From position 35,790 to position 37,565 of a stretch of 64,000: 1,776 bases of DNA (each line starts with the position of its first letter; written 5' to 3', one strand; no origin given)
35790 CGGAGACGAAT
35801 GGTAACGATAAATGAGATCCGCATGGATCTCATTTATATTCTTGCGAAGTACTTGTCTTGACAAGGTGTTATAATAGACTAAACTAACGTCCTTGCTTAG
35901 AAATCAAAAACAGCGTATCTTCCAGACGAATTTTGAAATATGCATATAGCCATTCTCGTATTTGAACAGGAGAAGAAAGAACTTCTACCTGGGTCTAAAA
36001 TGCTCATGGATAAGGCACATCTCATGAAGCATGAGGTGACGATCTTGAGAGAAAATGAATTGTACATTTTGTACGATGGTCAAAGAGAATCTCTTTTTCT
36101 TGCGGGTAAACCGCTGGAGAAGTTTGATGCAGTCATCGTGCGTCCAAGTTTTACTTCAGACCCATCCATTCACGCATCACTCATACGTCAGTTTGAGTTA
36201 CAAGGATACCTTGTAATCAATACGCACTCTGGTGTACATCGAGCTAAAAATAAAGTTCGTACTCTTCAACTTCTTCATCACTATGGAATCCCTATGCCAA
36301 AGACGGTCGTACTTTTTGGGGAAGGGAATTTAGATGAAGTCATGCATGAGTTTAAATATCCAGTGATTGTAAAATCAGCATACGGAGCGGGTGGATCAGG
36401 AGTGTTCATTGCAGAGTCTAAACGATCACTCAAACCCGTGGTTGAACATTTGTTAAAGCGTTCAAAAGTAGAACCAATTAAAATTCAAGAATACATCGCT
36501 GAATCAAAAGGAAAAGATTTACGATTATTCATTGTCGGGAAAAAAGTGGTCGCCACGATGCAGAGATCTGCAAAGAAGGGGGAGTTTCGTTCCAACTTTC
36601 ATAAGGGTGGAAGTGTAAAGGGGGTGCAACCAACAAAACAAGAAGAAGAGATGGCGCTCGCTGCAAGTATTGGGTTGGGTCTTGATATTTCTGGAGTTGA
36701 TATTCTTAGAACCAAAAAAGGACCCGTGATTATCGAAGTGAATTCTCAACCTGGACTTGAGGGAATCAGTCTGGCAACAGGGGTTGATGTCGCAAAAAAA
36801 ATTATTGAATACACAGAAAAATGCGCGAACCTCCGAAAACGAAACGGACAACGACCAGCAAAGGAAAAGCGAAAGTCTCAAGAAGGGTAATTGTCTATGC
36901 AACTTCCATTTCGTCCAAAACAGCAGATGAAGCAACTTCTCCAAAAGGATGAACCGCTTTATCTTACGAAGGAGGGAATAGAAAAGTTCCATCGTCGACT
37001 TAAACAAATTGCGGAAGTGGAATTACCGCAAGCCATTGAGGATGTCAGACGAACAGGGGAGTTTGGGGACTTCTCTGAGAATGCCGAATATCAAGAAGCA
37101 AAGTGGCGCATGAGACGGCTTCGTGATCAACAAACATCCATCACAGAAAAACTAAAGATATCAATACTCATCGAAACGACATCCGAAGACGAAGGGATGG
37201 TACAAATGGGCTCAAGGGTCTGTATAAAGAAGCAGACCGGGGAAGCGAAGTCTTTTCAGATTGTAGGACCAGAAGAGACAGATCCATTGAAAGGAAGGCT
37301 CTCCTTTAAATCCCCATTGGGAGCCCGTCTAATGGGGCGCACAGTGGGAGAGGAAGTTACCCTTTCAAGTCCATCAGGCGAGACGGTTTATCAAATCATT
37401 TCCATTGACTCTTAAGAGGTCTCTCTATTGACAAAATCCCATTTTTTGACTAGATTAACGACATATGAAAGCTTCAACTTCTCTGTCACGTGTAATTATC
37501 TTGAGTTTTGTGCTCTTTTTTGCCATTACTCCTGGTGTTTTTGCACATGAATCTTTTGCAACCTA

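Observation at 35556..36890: Stand-alone poly-acidic micro-ORF directly upstream of a RimK-family ATP-grasp ligase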

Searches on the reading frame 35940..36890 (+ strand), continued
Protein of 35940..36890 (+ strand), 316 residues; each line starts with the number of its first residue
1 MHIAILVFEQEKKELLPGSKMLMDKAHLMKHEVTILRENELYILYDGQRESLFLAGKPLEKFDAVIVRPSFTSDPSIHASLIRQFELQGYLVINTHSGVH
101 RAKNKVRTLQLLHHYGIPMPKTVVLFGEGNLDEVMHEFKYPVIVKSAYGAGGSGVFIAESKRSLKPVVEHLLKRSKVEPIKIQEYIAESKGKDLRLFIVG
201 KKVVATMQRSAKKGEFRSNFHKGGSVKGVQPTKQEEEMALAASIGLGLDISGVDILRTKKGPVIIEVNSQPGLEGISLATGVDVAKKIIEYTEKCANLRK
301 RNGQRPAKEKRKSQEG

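Call 8: find_related_loci(query=A1, collection=genome_contigs, flank=4000)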
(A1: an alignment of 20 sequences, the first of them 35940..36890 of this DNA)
Query A1 (316 aa) in genome_contigs; peptide patterns used: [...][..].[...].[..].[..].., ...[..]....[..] (x = any residue, [..] = any of these).
140 stretches matched a pattern; 60 encode a relative of the query (tblastn E <= 1e-3); 58 distinct loci.
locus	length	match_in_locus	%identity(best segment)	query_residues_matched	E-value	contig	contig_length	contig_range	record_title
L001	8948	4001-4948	89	1-316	0e+0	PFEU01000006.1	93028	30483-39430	MAG: Candidatus Uhrbacteria bacterium CG10_big_fil_rev_8_21_14_0_10_48_16 CG10_8_21_14_0.10_scaffold_275_c, whole genome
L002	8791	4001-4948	79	1-316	7e-166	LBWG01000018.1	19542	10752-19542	MAG: Candidatus Uhrbacteria bacterium GW2011_GWF2_39_13 UT30_C0018, whole genome shotgun sequence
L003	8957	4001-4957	71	1-316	5e-149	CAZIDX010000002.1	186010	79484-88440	MAG TPA_asm: uncultured Gammaproteobacteria bacterium isolate SRP167671_co2_164 genome assembly, contig: NODE_60_length_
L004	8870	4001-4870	77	1-288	1e-146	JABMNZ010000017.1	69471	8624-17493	MAG: Parcubacteria group bacterium isolate bin.251 k141_4068825, whole genome shotgun sequence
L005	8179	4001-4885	60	1-294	9e-120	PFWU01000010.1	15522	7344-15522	MAG: Candidatus Uhrbacteria bacterium CG_4_9_14_3_um_filter_50_9 CG_4_9_14_3_um_filter_150_scaffold_3583_c, whole genome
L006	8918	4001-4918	56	1-304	2e-112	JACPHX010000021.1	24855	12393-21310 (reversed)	MAG: Candidatus Uhrbacteria bacterium isolate NC_groundwater_425_Ag_B-0.1um_55_83 GD18-4_B1_scaffold_1336824, whole geno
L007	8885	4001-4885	76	1-293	2e-147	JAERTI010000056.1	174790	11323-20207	MAG: Candidatus Uhrbacteria bacterium isolate BH28 c_000000010637, whole genome shotgun sequence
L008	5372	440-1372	56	1-310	3e-109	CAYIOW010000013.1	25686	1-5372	MAG TPA_asm: uncultured Gammaproteobacteria bacterium isolate ERP119705_co25_566 genome assembly, contig: NODE_1000_leng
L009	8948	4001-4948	78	1-316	4e-165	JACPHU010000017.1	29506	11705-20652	MAG: Candidatus Uhrbacteria bacterium isolate NC_groundwater_422_Ag_B-0.1um_45_124 GD18-4_B1_scaffold_976146, whole geno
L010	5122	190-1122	52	1-311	5e-102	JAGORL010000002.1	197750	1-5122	Patescibacteria group bacterium isolate Gw_Eff_bin_264 Gw_Eff_49_length_197750_cov_9.776787, whole genome shotgun sequen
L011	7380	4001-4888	54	1-296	4e-102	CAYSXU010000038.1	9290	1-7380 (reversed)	MAG TPA_asm: uncultured Gammaproteobacteria bacterium isolate SRP062349_co5_332 genome assembly, contig: NODE_3633_lengt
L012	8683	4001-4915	53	1-301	2e-99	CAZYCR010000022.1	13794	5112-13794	MAG TPA_asm: uncultured Gammaproteobacteria bacterium isolate SRP319275_co4_255 genome assembly, contig: NODE_2602_lengt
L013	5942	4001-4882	54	1-294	2e-98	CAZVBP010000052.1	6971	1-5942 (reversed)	MAG TPA_asm: uncultured Gammaproteobacteria bacterium isolate SRP278252_co2_354 genome assembly, contig: NODE_23210_leng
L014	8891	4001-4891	53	1-297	6e-98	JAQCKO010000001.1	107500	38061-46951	MAG: bacterium isolate casp40-mb.74 NODE_320_length_107500_cov_0.138146, whole genome shotgun sequence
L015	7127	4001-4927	51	1-312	6e-98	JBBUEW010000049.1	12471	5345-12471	MAG: Patescibacteria group bacterium isolate H41-bin101_1 H41_bin101_1_000000000049, whole genome shotgun sequence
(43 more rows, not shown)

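Call 39: search_solved_structures(query=window:35940-36890:+, max_evalue=0.00001)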
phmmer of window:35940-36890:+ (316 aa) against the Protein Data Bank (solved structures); distinct sequences matched with E-value up to 0.00001: 11.
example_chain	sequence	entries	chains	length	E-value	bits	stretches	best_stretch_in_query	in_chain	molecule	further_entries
7qys_A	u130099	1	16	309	1.2e-55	192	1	19-296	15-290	Probable alpha-L-glutamate ligase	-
7qyr_A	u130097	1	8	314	1.1e-53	185.7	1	18-296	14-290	Probable alpha-L-glutamate ligase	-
4iwx_A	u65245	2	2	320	3.8e-52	180.6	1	16-297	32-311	Ribosomal protein S6 modification protein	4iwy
5zct_A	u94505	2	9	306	3.9e-52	180.6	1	18-297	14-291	Ribosomal protein S6--L-glutamate ligase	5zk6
3vpb_A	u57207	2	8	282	3.5e-23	85.5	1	37-293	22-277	Putative acetylornithine deacetylase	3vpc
3vpd_A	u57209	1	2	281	4.9e-18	68.6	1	80-294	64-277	Ribosomal protein S6 modification protein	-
5k2m_A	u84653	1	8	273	1.6e-16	63.6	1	76-296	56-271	RimK-related lysine biosynthesis protein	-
1uc8_A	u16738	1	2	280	2e-16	63.3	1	80-293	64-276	lysine biosynthesis enzyme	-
1uc9_A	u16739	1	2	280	3.2e-16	62.7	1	80-293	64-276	lysine biosynthesis enzyme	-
5i47_A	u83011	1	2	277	7.9e-13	51.5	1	56-291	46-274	RimK domain protein ATP-grasp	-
7wac_A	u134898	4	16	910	1.8e-06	30.7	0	97-209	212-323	Cyanophycin synthase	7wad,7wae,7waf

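Call 45: find_encoding_contigs(protein=P0003, flank=4000, max_places=2)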
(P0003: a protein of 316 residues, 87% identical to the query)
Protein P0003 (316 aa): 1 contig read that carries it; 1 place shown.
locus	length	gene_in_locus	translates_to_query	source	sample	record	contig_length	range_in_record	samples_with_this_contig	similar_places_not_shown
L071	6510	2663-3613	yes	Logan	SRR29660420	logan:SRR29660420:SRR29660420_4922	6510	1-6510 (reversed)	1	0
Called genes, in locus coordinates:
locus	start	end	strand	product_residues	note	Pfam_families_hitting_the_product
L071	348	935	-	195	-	PF01928:CYTH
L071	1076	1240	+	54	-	-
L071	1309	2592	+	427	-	PF13660:DUF4147, PF05161:MOFRL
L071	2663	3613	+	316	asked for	PF18030:Rimk_N, PF14397:ATPgrasp_ST (faint), PF14398:ATPgrasp_YheCD (faint), PF02655:ATP-grasp_3, PF02786:CPSase_L_D2 (weak), PF02955:GSH-S_ATP, PF08443:RimK, PF07478:Dala_Dala_lig_C (weak)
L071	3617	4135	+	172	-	PF03449:GreA_GreB_N, PF01272:GreA_GreB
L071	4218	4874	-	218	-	PF02698:DUF218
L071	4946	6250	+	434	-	PF00270:DEAD, PF04851:ResIII (weak), PF00271:Helicase_C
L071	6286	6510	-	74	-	?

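Call 46: find_encoding_contigs(protein=P0004, flank=4000, max_places=2)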
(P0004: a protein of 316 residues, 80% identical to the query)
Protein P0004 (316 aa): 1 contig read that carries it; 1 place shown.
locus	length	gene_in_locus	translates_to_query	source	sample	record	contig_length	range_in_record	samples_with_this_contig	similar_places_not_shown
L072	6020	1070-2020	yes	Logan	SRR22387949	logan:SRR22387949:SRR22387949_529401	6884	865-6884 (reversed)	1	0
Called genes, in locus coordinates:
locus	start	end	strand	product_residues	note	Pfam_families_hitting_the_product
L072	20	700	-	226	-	PF01928:CYTH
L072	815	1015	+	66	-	-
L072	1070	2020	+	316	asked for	PF18030:Rimk_N, PF14397:ATPgrasp_ST (weak), PF14398:ATPgrasp_YheCD (faint), PF02655:ATP-grasp_3, PF02786:CPSase_L_D2 (faint), PF02955:GSH-S_ATP, PF08443:RimK, PF07478:Dala_Dala_lig_C (weak)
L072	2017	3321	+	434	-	PF13660:DUF4147, PF05161:MOFRL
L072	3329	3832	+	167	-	PF03449:GreA_GreB_N, PF01272:GreA_GreB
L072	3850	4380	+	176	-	PF28549:NDPSase_N, PF00293:NUDIX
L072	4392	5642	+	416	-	PF02018:CBM_4_9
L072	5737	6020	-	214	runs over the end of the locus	PF02698:DUF218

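Call 47: find_encoding_contigs(protein=P0011, flank=4000, max_places=2)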
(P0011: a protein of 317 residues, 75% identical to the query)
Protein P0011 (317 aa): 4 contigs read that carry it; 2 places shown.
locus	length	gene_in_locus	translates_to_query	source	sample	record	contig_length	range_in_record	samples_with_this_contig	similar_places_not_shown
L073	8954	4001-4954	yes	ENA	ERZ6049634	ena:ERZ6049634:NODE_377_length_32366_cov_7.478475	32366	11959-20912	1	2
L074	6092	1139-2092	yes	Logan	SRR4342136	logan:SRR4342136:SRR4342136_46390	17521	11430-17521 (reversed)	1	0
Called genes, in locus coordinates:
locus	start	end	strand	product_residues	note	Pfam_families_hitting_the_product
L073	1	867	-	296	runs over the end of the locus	PF00730:HhH-GPD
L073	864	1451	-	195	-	PF01928:CYTH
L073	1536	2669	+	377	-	-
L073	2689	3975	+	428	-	PF13660:DUF4147, PF05161:MOFRL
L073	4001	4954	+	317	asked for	PF18030:Rimk_N, PF14397:ATPgrasp_ST (faint), PF14398:ATPgrasp_YheCD (faint), PF02655:ATP-grasp_3, PF02786:CPSase_L_D2 (weak), PF02955:GSH-S_ATP, PF08443:RimK, PF07478:Dala_Dala_lig_C (weak)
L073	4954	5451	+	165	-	PF03449:GreA_GreB_N, PF01272:GreA_GreB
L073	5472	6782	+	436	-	PF00270:DEAD, PF04851:ResIII, PF00271:Helicase_C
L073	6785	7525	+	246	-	PF22435:MRM3-like_sub_bind (faint), PF00588:SpoU_methylase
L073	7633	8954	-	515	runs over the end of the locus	-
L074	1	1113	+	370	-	?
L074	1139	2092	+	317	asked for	PF18030:Rimk_N, PF14397:ATPgrasp_ST (faint), PF14398:ATPgrasp_YheCD (faint), PF02655:ATP-grasp_3, PF02786:CPSase_L_D2 (weak), PF02955:GSH-S_ATP, PF08443:RimK, PF07478:Dala_Dala_lig_C (weak)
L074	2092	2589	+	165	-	PF03449:GreA_GreB_N, PF01272:GreA_GreB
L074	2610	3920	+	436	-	PF00270:DEAD, PF04851:ResIII, PF00271:Helicase_C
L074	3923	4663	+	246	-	PF22435:MRM3-like_sub_bind (faint), PF00588:SpoU_methylase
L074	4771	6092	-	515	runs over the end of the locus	-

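Call 59: search_solved_structures(query=window:35940-36890:+, max_evalue=1e-40, show_alignments=4)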
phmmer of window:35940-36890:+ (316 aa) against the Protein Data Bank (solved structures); distinct sequences matched with E-value up to 1e-40: 4.
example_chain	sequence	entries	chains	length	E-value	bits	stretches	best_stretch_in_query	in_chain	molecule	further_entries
7qys_A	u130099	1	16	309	1.2e-55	192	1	19-296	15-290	Probable alpha-L-glutamate ligase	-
7qyr_A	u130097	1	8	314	1.1e-53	185.7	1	18-296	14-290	Probable alpha-L-glutamate ligase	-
4iwx_A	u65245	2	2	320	3.8e-52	180.6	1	16-297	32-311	Ribosomal protein S6 modification protein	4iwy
5zct_A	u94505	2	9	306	3.9e-52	180.6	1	18-297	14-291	Ribosomal protein S6--L-glutamate ligase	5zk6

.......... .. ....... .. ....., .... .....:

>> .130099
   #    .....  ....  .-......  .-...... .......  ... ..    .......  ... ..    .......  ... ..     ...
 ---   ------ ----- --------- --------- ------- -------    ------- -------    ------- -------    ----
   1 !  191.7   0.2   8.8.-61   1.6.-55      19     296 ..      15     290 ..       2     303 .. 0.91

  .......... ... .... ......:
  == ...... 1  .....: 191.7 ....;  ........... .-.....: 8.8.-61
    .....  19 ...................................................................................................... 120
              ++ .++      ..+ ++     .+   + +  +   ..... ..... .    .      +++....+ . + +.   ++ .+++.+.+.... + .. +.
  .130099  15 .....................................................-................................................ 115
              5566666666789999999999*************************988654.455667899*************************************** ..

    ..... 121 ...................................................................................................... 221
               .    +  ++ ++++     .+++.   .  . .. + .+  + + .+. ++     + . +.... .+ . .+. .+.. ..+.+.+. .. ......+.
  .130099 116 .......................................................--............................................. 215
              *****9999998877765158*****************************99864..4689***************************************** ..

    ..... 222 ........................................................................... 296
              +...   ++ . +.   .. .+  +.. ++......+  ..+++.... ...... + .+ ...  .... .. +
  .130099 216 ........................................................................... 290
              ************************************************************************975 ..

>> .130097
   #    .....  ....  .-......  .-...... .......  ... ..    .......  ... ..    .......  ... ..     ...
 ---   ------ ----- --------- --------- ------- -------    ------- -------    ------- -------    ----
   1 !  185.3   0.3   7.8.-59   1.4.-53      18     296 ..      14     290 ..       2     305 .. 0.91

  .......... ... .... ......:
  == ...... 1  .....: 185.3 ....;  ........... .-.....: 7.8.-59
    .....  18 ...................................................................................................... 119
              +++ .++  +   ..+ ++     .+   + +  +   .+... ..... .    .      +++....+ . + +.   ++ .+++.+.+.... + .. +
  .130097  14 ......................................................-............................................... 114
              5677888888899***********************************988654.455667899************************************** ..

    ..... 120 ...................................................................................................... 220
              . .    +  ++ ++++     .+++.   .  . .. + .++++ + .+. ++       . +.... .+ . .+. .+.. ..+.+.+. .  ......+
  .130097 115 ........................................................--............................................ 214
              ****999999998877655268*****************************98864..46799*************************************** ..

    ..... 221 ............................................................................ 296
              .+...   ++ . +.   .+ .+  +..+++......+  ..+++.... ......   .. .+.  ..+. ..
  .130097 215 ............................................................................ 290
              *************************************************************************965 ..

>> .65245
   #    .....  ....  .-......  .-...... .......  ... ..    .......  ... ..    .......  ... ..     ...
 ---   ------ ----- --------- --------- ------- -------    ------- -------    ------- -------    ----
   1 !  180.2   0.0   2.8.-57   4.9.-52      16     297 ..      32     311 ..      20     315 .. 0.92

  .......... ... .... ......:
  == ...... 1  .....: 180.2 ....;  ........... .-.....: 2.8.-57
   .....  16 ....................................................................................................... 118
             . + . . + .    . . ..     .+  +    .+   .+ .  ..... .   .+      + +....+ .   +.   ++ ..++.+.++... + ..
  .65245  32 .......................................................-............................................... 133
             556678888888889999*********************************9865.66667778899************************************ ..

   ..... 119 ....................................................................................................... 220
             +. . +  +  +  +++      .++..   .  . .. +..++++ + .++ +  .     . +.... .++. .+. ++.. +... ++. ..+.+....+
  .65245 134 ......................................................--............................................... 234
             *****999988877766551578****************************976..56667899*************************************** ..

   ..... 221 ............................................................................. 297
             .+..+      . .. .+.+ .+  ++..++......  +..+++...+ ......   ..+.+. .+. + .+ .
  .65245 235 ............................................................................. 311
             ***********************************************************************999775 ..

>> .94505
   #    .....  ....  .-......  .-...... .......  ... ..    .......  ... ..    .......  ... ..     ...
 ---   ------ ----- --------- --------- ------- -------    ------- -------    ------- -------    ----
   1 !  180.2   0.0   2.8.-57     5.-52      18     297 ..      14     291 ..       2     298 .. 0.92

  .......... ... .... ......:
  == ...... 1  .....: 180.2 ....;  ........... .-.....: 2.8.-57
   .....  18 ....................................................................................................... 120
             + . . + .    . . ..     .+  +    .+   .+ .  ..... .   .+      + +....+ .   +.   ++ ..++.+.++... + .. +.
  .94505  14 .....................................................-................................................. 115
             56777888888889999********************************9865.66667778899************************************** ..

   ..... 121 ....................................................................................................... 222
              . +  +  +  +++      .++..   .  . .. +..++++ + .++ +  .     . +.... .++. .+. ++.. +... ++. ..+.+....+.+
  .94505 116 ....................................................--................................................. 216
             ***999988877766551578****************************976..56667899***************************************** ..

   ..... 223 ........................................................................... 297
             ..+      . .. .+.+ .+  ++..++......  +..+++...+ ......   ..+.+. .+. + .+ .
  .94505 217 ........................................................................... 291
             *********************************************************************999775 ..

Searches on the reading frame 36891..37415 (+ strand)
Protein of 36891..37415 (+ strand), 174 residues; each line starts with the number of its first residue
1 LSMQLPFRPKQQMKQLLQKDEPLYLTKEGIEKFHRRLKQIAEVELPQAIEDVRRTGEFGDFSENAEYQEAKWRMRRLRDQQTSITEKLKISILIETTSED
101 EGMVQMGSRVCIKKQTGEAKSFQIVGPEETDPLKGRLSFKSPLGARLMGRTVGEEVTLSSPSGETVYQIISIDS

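Call 3: search_protein_families(library=pfam, proteins=[window:36891-37415:+], max_evalue=0.01)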
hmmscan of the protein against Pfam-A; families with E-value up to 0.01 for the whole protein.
window:36891-37415:+ (174 aa): 2 families
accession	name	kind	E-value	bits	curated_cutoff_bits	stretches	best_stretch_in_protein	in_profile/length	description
PF01272.25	GreA_GreB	-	8.2e-23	80.6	26.9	1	100-173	2-76/77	Transcription elongation factor, GreA/GreB, C-term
PF03449.20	GreA_GreB_N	-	1.3e-14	54.6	24.5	1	24-89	2-67/71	Transcription elongation factor, N-terminal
